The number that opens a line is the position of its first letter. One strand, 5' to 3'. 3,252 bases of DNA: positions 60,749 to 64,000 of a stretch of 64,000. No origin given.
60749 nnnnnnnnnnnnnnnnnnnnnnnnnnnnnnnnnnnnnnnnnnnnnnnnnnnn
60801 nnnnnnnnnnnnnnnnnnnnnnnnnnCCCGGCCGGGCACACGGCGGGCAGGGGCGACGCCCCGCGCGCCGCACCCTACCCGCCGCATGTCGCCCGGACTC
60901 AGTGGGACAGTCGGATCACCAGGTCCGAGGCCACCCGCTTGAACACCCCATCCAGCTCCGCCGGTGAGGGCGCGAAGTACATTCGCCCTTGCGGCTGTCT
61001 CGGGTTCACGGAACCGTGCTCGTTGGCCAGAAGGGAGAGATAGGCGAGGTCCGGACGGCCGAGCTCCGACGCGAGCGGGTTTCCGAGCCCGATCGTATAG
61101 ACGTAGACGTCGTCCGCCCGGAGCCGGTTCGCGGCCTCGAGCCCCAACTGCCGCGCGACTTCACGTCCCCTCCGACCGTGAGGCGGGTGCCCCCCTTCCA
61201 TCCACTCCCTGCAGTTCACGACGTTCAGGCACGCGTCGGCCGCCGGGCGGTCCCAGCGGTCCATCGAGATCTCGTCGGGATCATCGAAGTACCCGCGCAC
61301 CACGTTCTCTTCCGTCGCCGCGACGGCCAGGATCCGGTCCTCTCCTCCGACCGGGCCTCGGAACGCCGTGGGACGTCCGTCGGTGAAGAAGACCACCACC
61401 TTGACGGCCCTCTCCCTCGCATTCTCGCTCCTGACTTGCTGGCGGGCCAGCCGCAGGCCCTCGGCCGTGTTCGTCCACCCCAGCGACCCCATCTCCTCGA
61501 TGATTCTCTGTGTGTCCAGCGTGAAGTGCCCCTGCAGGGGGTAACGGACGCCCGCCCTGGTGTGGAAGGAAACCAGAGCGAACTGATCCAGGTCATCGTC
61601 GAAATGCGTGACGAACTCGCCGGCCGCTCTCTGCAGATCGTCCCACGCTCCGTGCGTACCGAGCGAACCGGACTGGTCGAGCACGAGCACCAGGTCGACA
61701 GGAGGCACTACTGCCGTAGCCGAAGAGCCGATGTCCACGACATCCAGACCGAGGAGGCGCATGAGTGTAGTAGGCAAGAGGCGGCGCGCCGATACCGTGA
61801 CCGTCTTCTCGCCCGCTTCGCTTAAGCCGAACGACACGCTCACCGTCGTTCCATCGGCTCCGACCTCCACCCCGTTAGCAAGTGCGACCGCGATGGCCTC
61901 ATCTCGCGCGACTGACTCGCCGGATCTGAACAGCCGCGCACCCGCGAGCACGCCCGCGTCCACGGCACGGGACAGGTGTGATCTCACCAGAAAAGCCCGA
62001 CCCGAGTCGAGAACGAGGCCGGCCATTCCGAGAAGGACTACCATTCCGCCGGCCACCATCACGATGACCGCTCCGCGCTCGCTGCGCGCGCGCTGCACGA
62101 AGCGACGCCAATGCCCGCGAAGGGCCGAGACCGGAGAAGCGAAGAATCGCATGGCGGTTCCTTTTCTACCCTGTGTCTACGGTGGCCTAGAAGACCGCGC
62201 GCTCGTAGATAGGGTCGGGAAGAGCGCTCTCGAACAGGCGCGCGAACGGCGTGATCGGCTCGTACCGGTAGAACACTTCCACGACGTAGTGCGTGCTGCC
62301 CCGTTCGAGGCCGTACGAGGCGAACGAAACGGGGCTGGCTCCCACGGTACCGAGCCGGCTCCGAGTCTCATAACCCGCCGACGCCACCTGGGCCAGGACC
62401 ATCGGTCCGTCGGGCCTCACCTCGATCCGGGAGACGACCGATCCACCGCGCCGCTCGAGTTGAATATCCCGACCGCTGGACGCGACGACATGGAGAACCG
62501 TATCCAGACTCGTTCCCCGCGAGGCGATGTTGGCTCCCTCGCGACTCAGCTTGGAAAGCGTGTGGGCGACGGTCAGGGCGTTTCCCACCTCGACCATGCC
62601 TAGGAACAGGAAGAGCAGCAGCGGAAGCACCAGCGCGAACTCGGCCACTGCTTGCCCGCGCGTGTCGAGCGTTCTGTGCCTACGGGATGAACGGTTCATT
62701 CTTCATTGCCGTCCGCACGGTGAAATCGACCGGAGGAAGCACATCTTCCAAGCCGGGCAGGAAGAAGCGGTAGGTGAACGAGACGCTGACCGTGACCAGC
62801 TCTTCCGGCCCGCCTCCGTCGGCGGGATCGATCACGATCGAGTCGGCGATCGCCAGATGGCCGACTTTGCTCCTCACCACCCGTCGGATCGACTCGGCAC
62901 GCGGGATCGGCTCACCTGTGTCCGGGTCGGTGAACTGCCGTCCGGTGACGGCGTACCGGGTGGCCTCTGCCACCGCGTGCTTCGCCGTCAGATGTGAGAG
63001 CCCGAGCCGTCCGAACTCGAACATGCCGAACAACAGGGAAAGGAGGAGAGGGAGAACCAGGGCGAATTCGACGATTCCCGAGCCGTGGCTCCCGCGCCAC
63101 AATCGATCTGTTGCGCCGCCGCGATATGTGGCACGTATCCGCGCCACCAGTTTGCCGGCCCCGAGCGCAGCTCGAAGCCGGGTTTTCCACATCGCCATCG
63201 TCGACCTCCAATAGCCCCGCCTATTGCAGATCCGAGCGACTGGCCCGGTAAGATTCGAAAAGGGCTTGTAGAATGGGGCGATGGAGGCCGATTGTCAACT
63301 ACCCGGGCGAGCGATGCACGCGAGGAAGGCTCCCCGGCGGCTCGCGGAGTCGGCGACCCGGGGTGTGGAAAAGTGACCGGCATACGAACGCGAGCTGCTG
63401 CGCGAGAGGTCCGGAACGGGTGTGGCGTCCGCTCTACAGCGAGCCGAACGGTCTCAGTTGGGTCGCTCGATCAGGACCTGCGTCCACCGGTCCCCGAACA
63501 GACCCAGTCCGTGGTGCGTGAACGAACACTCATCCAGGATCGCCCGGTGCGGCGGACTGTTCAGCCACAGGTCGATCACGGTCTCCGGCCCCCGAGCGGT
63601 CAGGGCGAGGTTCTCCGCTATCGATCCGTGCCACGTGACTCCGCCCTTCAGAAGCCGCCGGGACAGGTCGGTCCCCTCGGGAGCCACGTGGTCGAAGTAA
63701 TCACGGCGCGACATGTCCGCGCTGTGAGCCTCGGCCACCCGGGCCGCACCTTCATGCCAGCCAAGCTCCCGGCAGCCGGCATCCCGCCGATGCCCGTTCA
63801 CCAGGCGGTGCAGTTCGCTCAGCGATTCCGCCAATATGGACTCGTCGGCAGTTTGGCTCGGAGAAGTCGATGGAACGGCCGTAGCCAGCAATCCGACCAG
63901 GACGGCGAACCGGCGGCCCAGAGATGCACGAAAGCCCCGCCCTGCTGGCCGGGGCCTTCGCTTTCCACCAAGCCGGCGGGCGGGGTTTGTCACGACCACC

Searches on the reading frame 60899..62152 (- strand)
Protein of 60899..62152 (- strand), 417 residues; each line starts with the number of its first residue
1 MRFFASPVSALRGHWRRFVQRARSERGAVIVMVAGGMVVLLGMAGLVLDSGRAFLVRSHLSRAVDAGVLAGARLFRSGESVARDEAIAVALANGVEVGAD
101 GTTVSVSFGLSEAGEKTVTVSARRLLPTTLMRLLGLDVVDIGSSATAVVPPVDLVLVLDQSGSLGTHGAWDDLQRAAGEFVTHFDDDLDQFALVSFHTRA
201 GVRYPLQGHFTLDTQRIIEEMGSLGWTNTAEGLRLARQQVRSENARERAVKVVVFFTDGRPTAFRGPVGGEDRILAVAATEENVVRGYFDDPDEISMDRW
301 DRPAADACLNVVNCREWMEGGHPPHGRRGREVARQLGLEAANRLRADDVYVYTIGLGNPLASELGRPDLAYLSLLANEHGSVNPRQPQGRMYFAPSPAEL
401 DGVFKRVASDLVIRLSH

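Call 50: search_protein_families(library=pfam, proteins=[window:60899-62152:-], max_evalue=0.01)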
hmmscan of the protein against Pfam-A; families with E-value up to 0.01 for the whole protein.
window:60899-62152:- (417 aa): 4 families
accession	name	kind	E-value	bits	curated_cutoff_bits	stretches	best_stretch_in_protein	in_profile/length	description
PF00092.34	VWA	-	1e-15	58.8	23.8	1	153-263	1-117/174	von Willebrand factor type A domain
PF13519.12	VWA_2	-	1.1e-11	45.7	27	1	154-259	1-106/107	von Willebrand factor type A domain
PF13400.11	Tad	-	2.5e-08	34.5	22.3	1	27-73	1-46/47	Putative Flp pilus-assembly TadE/G-like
PF07523.18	Big_3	-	0.0071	17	21.2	0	83-123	17-58/68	Bacterial Ig-like domain (group 3)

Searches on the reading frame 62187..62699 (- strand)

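Call 50: search_protein_families(library=pfam, proteins=[window:62187-62699:-], max_evalue=0.01)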
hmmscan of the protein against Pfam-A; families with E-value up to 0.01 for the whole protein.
window:62187-62699:- (170 aa): 1 family
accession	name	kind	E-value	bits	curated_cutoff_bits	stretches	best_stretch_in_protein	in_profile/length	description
PF07811.17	TadE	-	3.9e-13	49.7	22.9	1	15-56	1-42/43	TadE-like protein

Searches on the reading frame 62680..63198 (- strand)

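Call 50: search_protein_families(library=pfam, proteins=[window:62680-63198:-], max_evalue=0.01)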
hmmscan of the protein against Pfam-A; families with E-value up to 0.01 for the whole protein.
window:62680-63198:- (172 aa): 1 family
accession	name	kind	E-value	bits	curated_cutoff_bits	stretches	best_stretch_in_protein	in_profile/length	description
PF07811.17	TadE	-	1.5e-13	51.1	22.9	1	39-81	1-43/43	TadE-like protein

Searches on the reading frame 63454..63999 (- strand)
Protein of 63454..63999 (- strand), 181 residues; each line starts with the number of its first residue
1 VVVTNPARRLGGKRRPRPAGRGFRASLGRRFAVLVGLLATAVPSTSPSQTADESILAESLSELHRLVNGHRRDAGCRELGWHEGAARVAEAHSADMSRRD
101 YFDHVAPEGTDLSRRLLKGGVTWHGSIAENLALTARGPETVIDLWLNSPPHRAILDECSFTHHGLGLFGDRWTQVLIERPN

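Call 50: search_protein_families(library=pfam, proteins=[window:63454-63999:-], max_evalue=0.01)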
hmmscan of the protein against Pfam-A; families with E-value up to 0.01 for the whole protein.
window:63454-63999:- (181 aa): 1 family
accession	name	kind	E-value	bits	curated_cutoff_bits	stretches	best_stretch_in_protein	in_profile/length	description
PF00188.32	CAP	-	3.6e-12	47.6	21.1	1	65-166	2-101/117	Cysteine-rich secretory protein family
